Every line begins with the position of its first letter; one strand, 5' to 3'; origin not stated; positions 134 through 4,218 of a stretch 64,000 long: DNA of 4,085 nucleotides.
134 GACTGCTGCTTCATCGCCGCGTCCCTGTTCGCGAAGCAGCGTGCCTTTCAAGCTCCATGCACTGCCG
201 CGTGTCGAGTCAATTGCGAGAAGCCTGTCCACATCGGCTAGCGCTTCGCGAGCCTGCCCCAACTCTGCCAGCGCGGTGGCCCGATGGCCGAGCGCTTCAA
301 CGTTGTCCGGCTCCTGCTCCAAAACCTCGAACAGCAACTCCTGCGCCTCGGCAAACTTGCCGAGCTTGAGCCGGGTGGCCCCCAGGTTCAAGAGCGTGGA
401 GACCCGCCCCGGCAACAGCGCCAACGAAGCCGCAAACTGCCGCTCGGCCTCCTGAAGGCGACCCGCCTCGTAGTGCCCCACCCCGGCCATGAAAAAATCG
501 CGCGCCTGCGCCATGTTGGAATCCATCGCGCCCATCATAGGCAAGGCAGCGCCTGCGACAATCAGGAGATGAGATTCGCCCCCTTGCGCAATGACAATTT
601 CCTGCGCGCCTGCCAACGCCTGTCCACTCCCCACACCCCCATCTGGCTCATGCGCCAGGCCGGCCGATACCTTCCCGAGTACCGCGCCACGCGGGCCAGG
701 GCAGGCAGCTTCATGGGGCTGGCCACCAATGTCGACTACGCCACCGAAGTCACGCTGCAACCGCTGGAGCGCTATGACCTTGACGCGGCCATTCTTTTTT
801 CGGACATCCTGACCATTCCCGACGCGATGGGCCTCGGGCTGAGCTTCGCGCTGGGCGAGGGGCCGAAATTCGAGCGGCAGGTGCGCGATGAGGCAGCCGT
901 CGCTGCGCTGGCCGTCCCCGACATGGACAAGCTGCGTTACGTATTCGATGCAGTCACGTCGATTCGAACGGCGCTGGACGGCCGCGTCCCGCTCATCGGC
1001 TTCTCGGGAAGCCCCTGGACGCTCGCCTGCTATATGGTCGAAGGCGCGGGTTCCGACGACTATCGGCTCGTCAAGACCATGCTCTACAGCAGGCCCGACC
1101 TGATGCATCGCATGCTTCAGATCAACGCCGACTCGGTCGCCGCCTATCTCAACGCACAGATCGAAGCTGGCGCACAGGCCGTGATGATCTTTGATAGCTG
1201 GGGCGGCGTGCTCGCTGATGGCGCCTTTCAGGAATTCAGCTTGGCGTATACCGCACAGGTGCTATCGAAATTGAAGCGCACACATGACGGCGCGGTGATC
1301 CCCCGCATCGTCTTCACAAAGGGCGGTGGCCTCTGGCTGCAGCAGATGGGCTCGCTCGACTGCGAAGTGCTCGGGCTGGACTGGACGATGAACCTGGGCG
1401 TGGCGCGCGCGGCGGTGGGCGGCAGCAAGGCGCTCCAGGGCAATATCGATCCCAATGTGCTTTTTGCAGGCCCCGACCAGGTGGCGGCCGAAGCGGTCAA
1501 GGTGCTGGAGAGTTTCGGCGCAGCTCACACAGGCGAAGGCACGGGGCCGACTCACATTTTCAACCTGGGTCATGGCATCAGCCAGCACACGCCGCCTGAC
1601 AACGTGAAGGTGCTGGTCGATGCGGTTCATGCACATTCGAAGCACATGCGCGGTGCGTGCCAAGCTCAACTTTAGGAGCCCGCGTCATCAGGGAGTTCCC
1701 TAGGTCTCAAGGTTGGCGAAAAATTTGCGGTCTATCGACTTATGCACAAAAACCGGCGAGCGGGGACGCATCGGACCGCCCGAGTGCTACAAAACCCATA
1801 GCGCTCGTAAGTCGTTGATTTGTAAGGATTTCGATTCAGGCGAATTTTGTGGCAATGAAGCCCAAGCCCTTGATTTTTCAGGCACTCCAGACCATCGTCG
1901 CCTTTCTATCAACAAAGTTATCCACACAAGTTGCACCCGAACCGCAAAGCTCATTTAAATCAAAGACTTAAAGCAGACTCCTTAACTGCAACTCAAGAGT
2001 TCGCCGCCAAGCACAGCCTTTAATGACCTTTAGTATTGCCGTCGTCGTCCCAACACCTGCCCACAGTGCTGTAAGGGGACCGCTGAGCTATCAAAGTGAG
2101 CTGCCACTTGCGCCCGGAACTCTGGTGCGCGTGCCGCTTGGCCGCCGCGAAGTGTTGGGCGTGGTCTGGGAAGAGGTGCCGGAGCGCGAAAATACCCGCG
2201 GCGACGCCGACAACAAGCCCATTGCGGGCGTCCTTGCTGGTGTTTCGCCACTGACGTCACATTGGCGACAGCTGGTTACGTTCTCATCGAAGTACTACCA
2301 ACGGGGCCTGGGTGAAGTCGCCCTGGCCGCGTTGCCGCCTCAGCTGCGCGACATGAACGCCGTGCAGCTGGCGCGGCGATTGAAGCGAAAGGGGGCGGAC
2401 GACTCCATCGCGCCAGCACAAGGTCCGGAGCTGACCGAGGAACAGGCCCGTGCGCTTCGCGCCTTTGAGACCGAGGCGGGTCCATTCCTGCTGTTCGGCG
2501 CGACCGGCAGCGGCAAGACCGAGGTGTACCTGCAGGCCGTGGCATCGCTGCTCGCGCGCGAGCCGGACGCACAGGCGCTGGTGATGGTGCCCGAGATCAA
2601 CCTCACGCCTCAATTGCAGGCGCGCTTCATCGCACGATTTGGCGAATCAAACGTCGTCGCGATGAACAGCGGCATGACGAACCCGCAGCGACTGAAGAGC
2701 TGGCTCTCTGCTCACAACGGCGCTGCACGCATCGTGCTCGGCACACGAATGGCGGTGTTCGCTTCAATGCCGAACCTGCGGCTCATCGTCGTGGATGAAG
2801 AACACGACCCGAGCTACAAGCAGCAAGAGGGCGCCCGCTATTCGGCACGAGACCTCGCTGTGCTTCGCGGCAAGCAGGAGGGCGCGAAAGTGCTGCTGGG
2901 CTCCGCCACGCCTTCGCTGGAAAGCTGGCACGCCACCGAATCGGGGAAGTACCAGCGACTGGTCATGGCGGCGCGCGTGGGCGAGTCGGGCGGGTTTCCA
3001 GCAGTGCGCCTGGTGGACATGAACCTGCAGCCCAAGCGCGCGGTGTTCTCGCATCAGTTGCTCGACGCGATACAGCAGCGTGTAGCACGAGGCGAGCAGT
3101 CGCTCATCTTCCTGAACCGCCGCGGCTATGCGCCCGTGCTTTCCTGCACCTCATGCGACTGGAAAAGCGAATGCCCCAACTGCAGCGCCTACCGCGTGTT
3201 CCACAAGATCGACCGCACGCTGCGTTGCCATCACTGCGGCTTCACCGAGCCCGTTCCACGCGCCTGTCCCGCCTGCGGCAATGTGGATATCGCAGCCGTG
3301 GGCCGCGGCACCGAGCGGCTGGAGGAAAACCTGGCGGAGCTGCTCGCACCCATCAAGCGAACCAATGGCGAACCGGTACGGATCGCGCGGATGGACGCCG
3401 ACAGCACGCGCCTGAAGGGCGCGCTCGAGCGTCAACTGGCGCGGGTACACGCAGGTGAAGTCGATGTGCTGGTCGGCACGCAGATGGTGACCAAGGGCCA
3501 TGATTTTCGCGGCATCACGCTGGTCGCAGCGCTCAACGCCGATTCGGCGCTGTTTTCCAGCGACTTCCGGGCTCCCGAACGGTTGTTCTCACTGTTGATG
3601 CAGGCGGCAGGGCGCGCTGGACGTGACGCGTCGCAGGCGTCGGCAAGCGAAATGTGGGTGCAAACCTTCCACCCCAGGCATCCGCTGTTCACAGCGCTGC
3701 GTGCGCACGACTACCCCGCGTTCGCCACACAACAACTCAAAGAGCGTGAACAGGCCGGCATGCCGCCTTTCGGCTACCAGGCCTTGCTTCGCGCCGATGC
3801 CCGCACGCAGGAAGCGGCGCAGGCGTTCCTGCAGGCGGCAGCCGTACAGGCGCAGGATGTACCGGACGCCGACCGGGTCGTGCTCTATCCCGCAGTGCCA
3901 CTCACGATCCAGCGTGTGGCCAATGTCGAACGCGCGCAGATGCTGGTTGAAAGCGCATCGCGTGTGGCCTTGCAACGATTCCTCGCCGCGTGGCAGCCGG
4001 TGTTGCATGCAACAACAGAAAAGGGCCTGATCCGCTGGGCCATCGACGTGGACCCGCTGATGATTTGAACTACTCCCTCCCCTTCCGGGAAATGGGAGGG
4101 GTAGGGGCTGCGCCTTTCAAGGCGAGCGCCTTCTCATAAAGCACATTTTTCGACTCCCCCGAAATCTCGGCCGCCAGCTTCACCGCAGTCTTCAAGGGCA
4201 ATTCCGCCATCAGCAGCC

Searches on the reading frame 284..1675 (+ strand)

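Call 45: search_protein_families(library=pfam, proteins=[window:284-1675:+], max_evalue=0.00001)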
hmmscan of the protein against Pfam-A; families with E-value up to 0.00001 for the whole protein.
window:284-1675:+ (463 aa): 1 family
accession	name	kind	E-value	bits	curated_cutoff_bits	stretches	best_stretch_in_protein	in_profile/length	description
PF01208.23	URO-D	-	2.6e-126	421.7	23.9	1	102-450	2-345/346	Uroporphyrinogen decarboxylase (URO-D)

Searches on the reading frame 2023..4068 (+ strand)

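Call 45: search_protein_families(library=pfam, proteins=[window:2023-4068:+], max_evalue=0.00001)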
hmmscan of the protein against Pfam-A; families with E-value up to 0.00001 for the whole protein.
window:2023-4068:+ (681 aa): 6 families
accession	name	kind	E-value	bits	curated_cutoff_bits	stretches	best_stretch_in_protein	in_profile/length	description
PF00270.35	DEAD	-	7.1e-19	68.6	26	1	139-298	2-161/167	DEAD/DEAH box helicase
PF18074.6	PriA_C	-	6.4e-17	62.6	26.9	1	582-678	1-95/95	Primosomal protein N C-terminal domain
PF17764.6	PriA_3primeBD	-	1.6e-14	53.9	22.7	1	7-105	2-96/96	3'DNA-binding domain (3'BD)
PF04851.21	ResIII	-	2.3e-13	50.8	22.5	1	136-297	3-162/164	Type III restriction enzyme, res subunit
PF00271.37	Helicase_C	-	1.5e-10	41.7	23.5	0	439-534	32-108/110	Helicase conserved C-terminal domain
PF18319.7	Zn_ribbon_PriA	-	2.3e-09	37.5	26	1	384-410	1-27/27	PriA DNA helicase Cys-rich region (CRR) domain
